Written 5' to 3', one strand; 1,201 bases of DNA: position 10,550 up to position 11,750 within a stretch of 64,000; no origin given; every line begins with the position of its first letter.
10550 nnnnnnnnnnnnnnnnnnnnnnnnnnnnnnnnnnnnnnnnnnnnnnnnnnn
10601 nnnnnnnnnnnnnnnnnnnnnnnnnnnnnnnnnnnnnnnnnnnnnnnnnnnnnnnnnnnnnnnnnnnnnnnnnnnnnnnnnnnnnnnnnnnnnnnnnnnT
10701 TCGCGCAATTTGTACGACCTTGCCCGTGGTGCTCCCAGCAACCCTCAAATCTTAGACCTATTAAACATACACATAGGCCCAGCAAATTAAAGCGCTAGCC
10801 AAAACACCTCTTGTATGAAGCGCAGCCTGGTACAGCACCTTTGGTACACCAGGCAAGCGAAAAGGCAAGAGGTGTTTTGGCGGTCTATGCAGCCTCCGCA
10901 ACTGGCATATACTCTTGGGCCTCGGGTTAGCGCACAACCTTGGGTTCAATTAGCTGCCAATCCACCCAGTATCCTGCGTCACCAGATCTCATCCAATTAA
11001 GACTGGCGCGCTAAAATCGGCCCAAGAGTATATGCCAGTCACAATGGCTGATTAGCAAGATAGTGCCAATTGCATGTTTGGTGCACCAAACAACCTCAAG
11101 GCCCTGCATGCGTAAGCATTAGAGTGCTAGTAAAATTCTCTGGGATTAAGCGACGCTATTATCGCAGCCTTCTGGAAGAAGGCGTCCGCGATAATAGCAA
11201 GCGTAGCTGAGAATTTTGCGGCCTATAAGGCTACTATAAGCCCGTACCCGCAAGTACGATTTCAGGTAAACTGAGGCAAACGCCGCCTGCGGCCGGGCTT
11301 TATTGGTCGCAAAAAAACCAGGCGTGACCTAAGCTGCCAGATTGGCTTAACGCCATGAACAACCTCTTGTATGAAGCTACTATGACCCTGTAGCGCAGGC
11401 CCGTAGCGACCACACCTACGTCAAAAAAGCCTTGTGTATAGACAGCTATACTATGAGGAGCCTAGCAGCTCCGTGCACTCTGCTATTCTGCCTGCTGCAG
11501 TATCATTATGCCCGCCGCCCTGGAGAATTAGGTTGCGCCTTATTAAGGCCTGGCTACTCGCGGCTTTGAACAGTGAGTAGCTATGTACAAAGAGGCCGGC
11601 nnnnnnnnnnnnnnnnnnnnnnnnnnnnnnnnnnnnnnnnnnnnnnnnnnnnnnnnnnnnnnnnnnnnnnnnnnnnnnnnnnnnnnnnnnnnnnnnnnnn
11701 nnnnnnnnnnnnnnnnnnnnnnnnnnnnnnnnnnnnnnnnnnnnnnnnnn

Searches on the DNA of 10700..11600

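Call 62: search_rna_families(source=window, start=10700, end=11600, threshold=evalue, max_evalue=1)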
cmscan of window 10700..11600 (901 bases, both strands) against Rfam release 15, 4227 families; matches with E-value up to 1: 0.
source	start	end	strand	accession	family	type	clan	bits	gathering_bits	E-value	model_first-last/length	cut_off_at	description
